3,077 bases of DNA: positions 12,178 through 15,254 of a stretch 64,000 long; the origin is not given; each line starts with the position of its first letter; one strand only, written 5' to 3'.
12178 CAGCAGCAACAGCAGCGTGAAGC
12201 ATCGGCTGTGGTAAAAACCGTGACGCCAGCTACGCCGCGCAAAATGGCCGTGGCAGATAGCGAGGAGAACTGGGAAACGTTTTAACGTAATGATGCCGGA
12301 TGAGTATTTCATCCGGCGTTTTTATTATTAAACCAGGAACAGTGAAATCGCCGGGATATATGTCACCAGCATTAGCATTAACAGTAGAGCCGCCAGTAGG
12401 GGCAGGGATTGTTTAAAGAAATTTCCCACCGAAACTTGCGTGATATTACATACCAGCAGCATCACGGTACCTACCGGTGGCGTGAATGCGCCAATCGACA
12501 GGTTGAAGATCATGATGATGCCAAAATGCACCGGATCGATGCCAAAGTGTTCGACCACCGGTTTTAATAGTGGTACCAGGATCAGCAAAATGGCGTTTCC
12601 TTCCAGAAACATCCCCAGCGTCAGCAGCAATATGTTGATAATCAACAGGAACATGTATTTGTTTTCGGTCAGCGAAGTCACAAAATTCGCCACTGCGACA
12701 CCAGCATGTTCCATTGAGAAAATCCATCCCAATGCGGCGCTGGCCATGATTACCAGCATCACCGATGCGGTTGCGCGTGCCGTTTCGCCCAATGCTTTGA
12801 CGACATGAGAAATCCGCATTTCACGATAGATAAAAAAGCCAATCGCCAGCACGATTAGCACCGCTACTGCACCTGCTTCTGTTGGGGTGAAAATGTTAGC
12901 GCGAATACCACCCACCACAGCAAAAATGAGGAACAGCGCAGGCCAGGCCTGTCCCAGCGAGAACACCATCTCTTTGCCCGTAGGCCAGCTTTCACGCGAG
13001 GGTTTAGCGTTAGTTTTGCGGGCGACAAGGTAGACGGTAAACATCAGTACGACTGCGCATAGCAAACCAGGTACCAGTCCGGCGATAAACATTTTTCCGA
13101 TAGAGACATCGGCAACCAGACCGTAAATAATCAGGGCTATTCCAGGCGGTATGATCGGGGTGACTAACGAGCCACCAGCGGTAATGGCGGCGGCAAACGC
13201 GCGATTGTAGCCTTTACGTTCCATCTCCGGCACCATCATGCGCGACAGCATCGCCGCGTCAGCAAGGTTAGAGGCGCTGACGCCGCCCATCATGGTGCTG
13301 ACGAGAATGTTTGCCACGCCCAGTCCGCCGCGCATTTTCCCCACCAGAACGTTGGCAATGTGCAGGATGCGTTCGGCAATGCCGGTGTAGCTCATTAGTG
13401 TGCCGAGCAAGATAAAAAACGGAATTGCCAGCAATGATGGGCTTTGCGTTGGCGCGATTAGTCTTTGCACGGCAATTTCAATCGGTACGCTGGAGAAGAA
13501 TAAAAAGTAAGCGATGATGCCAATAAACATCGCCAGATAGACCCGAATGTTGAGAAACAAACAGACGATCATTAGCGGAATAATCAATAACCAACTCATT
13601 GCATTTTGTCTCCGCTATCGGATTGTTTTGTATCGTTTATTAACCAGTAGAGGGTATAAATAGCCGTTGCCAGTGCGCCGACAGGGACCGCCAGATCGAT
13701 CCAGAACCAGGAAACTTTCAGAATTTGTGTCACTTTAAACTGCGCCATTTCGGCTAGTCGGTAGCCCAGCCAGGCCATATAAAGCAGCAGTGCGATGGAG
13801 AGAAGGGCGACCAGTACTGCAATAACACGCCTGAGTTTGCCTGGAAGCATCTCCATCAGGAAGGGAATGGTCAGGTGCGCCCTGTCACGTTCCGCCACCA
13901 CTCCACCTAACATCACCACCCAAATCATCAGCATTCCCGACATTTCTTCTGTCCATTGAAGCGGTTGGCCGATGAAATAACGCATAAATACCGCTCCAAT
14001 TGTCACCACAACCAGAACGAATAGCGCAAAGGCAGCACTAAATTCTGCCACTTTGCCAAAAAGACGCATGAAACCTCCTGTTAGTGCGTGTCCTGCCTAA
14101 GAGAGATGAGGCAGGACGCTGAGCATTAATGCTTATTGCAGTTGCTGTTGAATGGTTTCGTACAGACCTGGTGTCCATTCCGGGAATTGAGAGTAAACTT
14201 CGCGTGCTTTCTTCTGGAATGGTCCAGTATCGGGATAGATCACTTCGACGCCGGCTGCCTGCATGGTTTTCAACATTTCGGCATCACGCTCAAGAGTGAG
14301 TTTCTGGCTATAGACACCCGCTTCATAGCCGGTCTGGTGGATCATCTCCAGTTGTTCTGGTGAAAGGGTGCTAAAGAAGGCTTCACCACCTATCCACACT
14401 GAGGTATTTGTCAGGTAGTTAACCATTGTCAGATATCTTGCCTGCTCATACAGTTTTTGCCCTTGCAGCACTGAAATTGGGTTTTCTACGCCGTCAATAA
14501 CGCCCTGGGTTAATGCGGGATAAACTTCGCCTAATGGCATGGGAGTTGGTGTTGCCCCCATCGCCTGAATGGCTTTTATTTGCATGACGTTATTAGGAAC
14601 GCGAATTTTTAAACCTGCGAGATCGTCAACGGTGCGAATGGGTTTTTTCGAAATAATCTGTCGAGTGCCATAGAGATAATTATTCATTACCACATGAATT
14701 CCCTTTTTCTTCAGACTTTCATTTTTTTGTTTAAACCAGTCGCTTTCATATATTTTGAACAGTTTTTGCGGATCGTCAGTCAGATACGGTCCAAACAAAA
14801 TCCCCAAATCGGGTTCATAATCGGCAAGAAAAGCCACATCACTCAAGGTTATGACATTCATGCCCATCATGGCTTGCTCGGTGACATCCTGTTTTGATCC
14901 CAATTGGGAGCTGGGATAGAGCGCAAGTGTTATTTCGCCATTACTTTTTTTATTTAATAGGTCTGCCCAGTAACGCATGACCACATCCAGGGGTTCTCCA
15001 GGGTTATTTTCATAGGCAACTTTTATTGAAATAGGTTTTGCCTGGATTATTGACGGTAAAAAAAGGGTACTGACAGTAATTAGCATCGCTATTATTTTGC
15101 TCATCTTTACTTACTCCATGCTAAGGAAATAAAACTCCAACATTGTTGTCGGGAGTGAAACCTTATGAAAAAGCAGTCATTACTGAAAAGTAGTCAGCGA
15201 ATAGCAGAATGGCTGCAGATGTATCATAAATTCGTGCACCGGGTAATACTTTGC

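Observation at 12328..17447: TRAP transporter operon plus NhaP-type Na+/H+ antiporter where K-12 has the MFS transporter lgoT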

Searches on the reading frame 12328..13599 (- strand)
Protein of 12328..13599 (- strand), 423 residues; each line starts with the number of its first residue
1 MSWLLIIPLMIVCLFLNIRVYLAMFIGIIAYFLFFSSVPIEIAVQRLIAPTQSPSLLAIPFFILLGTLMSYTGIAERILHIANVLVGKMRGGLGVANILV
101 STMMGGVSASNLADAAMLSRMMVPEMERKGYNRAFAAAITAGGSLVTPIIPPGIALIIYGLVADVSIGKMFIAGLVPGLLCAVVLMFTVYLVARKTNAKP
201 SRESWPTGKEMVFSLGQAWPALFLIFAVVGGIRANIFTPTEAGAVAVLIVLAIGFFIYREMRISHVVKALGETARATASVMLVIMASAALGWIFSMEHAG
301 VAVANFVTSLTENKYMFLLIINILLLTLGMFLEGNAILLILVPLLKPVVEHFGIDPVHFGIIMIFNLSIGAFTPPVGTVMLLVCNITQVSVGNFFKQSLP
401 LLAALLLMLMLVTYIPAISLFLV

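Call 7: search_protein_families(proteins=[window:12328-13599:-], library=ncbifam, max_evalue=0.00001)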
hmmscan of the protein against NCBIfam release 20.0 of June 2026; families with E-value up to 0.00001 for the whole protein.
window:12328-13599:- (423 aa): 3 families
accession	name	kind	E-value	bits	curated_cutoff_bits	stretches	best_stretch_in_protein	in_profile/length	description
TIGR00786.1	dctM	subfamily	1.3e-119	399.6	268.45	1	23-422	5-404/405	TRAP transporter large permease subunit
NF011634.1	PRK15060.1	equivalog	8.6e-71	239.2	800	1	7-418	7-416/425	2,3-diketo-L-gulonate TRAP transporter large permease YiaN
TIGR02123.1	TRAP_fused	subfamily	4.5e-28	98.3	320.65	1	58-390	170-506/615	TRAP transporter fused permease subunit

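Call 48: search_solved_structures(query=window:12328-13599:-, max_evalue=1e-10, show_alignments=2)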
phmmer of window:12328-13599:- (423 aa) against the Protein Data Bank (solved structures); distinct sequences matched with E-value up to 1e-10: 5.
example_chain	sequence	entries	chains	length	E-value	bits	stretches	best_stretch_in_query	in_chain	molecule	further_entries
7qha_B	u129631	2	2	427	1.4e-79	271.5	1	14-422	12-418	Putative TRAP-type C4-dicarboxylate transport system, large permease component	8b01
8y4w_A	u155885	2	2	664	1.7e-71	244.8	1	7-422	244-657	N-acetylneuraminate transporter small subunit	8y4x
7qe5_A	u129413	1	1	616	2.6e-68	234.3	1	9-421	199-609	Sialic acid TRAP transporter permease protein SiaT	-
8thi_A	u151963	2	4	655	3.1e-68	234.1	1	9-421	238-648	Sialic acid TRAP transporter permease protein SiaT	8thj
9pym_A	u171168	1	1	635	3.2e-68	234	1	12-422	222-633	Isethionate TRAP transporter permease protein DctMQ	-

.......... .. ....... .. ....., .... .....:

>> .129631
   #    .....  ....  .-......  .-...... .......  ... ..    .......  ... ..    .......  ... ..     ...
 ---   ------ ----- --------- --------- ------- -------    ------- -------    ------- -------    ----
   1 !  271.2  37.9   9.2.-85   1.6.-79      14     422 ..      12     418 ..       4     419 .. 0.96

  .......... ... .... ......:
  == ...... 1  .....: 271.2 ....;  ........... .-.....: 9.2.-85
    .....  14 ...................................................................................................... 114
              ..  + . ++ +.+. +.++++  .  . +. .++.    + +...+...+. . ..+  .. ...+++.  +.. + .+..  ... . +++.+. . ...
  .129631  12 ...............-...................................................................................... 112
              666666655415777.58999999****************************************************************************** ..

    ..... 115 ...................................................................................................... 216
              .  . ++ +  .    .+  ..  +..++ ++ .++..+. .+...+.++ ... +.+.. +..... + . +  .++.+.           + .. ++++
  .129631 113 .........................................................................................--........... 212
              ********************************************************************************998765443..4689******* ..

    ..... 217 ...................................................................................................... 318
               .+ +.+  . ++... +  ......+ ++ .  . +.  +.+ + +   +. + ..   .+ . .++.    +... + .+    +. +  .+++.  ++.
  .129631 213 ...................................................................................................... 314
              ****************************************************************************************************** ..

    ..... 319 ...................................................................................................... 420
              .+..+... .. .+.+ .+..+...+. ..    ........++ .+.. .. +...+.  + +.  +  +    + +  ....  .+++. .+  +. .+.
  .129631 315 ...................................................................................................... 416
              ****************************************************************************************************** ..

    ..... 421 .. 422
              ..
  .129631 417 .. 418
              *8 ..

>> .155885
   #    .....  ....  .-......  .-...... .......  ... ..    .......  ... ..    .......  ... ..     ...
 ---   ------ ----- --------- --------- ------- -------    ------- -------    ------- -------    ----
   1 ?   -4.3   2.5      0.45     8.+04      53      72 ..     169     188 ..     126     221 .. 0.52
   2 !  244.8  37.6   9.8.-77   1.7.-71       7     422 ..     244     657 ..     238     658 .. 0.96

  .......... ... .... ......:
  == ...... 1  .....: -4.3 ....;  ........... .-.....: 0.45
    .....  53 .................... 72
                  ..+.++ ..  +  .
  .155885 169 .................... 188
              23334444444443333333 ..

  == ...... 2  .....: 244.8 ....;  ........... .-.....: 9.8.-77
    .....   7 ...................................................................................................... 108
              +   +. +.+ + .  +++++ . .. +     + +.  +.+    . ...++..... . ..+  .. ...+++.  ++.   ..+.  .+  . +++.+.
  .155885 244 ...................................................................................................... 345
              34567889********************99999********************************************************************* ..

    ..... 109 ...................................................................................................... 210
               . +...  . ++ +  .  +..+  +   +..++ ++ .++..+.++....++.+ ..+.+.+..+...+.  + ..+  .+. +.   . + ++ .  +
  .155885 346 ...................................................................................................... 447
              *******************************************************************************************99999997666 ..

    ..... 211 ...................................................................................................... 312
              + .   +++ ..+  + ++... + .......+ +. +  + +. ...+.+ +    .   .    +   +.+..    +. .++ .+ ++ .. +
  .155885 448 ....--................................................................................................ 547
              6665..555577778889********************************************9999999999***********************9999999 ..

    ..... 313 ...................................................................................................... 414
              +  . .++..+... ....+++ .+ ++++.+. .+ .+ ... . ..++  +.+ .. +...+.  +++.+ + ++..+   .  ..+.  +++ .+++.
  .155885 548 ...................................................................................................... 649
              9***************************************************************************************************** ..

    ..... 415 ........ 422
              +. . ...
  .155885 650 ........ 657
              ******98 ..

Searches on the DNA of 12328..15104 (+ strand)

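Call 29: search_dna_similar(query=window:12328-15104:+, collection=ecoli_genomes, mode=near, max_rows=12, rows=spread)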
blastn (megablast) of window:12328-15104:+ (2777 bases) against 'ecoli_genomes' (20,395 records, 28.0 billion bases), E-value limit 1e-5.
Records with a match: 973; places in all: 981; records where one place covers at least 80% of the query: 862.
Genomes with a match: 973 of 5426; with a place that covers at least 80% of the query: 862. Places per genome that has any: lowest 1, median 1, highest 2. On chromosomes: 981 places; on plasmids: 0.
Best place of each record, by identity: >=99% 600; 95-99% 264; 80-90% 3; 60-80% 106.
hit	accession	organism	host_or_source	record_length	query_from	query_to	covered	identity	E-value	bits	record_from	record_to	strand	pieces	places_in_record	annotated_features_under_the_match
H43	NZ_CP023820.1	Escherichia coli strain 7/2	Homo sapiens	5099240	1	2777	100%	100.0%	0e+0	5129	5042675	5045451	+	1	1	TRAP transporter large permease | C4-dicarboxylate TRAP transporter substrate-binding protein | TRAP transporter small permease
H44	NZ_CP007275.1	Escherichia coli strain O18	-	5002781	1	2777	100%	100.0%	0e+0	5123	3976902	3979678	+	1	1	TRAP transporter large permease | C4-dicarboxylate TRAP transporter substrate-binding protein | TRAP transporter small permease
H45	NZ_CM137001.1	Escherichia coli strain HSP60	Homo sapiens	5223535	1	2777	100%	100.0%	0e+0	5123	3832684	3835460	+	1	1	TRAP transporter large permease | C4-dicarboxylate TRAP transporter substrate-binding protein | TRAP transporter small permease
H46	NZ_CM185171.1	Escherichia coli strain AB_24_S34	Mula Mutha River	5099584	1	2777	100%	99.9%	0e+0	5107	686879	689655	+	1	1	TRAP transporter large permease | C4-dicarboxylate TRAP transporter substrate-binding protein | TRAP transporter small permease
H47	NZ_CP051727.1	Escherichia coli strain SCU-111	Homo sapiens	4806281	1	2777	100%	99.7%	0e+0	5084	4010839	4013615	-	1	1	TRAP transporter large permease | C4-dicarboxylate TRAP transporter substrate-binding protein | TRAP transporter small permease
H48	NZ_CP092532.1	Escherichia coli strain DS566-2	Homo sapiens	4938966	1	2777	100%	99.6%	0e+0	5073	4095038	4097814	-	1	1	TRAP transporter large permease | C4-dicarboxylate TRAP transporter substrate-binding protein | TRAP transporter small permease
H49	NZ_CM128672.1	Escherichia coli strain EC67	blood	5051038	1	2777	100%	99.6%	0e+0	5068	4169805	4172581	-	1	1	TRAP transporter large permease | C4-dicarboxylate TRAP transporter substrate-binding protein | TRAP transporter small permease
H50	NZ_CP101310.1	Escherichia coli strain 99-3311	Homo sapiens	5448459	1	2777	100%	98.6%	0e+0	4913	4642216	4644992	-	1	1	TRAP transporter large permease | C4-dicarboxylate TRAP transporter substrate-binding protein | TRAP transporter small permease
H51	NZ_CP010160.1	Escherichia coli strain H1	not applicable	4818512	1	2777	100%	98.4%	0e+0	4885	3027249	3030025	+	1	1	TRAP transporter large permease | C4-dicarboxylate TRAP transporter substrate-binding protein | TRAP transporter small permease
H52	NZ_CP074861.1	Escherichia coli strain 2013C_3963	Homo sapiens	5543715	1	2777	100%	98.4%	0e+0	4885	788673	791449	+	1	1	TRAP transporter large permease | C4-dicarboxylate TRAP transporter substrate-binding protein | TRAP transporter small permease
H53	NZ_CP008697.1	Escherichia coli strain ST648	Homo sapiens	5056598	92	632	19%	73.8%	4e-51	213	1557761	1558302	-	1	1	TRAP transporter large permease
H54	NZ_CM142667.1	Escherichia coli strain UID2309220009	Homo sapiens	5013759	92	632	19%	73.6%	2e-49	207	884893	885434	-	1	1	TRAP transporter large permease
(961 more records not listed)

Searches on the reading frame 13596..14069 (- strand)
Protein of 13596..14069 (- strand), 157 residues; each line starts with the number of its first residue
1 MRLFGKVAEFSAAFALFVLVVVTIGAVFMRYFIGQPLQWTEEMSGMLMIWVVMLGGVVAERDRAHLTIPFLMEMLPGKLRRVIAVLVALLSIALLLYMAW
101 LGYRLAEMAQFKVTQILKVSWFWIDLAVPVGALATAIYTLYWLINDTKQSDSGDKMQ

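Call 7: search_protein_families(proteins=[window:13596-14069:-], library=ncbifam, max_evalue=0.00001)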
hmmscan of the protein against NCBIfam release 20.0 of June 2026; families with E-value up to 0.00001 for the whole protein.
window:13596-14069:- (157 aa): 1 family
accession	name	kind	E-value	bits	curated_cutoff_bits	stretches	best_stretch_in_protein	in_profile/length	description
NF007374.1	PRK09877.1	equivalog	8.9e-09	35.9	260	1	7-150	4-147/157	2,3-diketo-L-gulonate TRAP transporter small permease YiaM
